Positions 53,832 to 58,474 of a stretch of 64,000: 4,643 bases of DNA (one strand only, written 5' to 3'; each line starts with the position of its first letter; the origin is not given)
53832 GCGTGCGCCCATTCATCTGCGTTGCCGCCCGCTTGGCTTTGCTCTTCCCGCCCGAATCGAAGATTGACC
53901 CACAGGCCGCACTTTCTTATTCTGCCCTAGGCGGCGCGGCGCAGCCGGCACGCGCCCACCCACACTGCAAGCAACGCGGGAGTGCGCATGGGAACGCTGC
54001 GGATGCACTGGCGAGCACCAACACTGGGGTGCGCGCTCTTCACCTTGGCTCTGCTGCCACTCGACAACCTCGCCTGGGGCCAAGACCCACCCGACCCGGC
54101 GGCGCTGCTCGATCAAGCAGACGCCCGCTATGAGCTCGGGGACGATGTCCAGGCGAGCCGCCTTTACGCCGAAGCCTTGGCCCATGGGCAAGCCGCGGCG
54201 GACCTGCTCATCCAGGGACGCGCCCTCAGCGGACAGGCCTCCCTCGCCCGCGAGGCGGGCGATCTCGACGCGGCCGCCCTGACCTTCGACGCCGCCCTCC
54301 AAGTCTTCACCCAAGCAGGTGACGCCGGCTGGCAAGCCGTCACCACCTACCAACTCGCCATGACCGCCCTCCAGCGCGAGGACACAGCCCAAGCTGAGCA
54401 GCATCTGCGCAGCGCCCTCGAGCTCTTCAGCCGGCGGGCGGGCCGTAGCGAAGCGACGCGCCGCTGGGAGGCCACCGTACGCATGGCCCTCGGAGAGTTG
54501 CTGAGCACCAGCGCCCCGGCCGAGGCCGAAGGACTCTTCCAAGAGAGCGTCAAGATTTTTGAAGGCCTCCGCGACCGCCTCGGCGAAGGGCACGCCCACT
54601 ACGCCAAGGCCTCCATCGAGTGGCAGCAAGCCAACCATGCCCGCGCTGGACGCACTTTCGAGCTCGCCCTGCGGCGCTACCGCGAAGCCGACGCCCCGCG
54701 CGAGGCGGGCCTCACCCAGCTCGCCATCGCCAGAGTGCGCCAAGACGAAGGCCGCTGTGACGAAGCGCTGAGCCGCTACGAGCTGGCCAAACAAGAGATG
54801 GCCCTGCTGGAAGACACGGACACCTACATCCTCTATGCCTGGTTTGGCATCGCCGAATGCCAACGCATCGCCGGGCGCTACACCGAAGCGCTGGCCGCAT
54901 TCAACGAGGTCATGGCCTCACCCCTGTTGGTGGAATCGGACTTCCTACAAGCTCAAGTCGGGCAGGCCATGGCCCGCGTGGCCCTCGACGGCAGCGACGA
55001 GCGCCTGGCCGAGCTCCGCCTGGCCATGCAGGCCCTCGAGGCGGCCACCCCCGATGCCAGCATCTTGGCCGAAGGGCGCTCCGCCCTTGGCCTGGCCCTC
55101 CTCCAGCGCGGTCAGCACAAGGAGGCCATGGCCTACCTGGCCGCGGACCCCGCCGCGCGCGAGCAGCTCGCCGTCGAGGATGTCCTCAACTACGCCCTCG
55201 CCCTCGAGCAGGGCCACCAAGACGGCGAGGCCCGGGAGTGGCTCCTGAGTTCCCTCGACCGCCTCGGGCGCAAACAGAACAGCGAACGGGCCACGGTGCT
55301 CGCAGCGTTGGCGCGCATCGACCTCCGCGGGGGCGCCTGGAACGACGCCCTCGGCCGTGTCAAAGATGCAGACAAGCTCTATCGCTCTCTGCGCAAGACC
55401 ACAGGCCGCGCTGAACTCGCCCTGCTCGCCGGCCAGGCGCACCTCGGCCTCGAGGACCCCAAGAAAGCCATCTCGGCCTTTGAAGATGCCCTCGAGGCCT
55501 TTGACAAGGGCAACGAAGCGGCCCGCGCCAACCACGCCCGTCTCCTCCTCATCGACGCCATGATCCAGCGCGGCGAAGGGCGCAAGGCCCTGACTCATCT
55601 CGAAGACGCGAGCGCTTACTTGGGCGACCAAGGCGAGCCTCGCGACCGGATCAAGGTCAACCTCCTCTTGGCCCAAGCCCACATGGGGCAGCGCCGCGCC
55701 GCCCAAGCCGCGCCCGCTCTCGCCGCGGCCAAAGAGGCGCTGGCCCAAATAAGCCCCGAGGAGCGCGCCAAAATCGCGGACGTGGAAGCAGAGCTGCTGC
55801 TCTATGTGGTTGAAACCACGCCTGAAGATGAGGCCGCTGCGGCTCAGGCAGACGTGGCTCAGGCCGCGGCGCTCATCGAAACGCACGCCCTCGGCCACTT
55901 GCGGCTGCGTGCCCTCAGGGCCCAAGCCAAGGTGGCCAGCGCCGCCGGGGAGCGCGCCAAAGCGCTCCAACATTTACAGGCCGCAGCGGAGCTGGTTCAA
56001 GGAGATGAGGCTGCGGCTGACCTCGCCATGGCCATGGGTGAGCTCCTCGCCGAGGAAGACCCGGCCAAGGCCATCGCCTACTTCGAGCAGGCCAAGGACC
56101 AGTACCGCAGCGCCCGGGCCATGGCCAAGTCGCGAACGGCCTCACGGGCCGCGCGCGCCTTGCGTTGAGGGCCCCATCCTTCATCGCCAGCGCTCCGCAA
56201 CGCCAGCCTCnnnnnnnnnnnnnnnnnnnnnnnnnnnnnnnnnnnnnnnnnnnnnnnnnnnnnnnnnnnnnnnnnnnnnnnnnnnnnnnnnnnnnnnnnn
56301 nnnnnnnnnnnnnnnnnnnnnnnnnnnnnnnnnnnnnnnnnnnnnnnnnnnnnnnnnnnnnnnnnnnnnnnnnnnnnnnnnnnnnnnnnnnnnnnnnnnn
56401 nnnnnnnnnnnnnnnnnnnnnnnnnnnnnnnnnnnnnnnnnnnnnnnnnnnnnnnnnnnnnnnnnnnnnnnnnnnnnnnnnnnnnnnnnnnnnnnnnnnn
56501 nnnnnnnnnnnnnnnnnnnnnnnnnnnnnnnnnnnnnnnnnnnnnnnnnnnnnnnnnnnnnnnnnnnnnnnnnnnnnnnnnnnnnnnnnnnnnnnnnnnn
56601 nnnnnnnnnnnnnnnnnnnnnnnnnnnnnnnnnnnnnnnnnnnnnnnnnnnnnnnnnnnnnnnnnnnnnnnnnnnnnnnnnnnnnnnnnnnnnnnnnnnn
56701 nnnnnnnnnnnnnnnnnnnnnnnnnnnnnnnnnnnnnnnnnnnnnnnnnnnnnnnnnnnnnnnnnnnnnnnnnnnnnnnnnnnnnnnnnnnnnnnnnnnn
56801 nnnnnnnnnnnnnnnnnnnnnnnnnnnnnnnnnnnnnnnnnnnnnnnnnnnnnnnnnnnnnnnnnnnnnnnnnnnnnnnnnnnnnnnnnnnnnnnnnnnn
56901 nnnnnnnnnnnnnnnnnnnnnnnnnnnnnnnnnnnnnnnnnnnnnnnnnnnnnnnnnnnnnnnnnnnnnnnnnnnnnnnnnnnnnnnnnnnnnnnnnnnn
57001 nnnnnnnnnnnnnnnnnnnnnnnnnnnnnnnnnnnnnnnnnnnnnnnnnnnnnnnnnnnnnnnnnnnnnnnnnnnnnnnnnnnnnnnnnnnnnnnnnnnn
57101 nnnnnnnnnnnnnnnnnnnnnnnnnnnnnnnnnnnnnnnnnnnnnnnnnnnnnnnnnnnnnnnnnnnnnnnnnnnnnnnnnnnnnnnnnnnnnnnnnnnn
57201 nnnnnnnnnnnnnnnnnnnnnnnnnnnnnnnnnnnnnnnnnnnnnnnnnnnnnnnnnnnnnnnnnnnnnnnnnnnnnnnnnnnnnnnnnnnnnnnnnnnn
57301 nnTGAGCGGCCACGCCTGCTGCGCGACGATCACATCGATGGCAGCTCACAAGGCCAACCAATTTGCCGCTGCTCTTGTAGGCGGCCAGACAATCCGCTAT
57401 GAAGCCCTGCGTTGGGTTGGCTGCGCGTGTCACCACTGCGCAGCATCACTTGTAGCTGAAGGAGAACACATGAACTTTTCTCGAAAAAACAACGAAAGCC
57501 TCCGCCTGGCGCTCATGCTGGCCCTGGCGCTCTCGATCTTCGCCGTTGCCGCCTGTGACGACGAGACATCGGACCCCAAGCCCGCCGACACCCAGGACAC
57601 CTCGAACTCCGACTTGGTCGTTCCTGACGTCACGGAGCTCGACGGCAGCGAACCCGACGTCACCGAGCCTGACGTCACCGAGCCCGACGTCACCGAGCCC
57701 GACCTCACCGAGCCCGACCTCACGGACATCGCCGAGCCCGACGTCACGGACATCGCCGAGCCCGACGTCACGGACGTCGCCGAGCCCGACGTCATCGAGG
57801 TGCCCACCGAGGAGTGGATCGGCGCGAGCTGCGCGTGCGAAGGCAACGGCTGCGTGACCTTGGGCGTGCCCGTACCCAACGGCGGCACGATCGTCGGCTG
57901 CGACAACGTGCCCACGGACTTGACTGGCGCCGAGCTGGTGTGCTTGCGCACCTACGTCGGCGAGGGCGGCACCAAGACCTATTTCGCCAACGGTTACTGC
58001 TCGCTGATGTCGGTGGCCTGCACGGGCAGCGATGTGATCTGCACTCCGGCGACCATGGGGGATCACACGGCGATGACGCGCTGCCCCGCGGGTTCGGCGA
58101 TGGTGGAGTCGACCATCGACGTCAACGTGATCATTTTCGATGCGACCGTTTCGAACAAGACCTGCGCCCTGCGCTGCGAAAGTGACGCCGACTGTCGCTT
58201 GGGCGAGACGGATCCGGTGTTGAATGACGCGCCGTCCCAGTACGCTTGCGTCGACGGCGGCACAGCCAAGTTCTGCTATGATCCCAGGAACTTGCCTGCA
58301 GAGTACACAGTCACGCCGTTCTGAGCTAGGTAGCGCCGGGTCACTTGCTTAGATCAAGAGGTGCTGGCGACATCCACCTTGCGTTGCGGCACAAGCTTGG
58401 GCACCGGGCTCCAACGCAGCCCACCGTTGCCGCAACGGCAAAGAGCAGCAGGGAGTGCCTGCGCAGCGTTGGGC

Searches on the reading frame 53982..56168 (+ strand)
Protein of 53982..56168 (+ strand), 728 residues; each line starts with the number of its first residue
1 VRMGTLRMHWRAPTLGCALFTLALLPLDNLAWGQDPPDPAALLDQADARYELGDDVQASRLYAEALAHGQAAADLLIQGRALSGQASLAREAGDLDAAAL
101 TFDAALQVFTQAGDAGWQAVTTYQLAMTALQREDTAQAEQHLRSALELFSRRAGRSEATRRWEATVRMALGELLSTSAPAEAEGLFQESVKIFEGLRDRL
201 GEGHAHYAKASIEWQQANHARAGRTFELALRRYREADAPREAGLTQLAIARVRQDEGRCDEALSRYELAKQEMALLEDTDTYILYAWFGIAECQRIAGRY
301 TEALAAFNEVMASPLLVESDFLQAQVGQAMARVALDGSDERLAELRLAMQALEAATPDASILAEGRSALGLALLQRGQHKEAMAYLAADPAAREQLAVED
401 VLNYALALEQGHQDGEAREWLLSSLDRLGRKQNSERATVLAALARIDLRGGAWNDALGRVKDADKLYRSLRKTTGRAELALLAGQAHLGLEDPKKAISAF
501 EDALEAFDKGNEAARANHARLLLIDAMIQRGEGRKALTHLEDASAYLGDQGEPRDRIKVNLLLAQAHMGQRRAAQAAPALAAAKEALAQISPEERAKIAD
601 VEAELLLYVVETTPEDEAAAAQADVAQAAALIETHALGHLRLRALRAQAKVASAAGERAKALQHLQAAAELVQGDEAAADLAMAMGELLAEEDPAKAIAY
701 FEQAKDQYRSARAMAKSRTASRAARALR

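Call 3: search_protein_families(library=pfam, proteins=[window:53982-56168:+], max_evalue=0.01)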
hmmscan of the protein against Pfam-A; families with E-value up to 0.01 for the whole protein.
window:53982-56168:+ (728 aa): 8 families
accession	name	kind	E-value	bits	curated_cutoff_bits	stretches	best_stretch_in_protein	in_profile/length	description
PF13424.12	TPR_12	-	2.1e-21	76.3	30.1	5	80-149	4-75/77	Tetratricopeptide repeat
PF07719.23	TPR_2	-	1.4e-07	31.5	27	0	285-310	2-27/34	Tetratricopeptide repeat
PF00515.34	TPR_1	-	1.8e-07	31.1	27.8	0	285-310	2-27/34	Tetratricopeptide repeat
PF13181.12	TPR_8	-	2.2e-06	27.8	25.7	0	478-506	2-30/34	Tetratricopeptide repeat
PF13432.12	TPR_16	-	0.00021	22.1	32.7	1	247-309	1-56/65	Tetratricopeptide repeat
PF25058.1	ARM_TT21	-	0.00071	20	27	0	554-604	54-104/155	Tetratricopeptide repeat protein 21 ARM repeat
PF17874.7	TPR_MalT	-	0.0024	17.6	45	1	41-151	82-193/336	MalT-like TPR region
PF13428.12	TPR_14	-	0.0074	17.3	23.5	0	478-521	2-44/44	Tetratricopeptide repeat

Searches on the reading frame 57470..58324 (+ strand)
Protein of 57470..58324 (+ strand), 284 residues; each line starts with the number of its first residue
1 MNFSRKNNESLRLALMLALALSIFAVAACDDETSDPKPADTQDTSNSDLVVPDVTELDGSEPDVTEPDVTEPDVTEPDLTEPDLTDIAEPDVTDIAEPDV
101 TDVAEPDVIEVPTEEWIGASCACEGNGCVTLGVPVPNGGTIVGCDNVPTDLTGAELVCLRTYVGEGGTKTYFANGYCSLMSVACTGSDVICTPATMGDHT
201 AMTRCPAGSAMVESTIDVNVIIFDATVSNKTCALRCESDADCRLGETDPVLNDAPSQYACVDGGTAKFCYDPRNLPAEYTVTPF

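Call 54: search_protein_families(library=pfam, proteins=[window:57470-58324:+], max_evalue=0.001)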
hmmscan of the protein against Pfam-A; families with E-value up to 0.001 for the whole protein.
window:57470-58324:+ (284 aa): 0 families
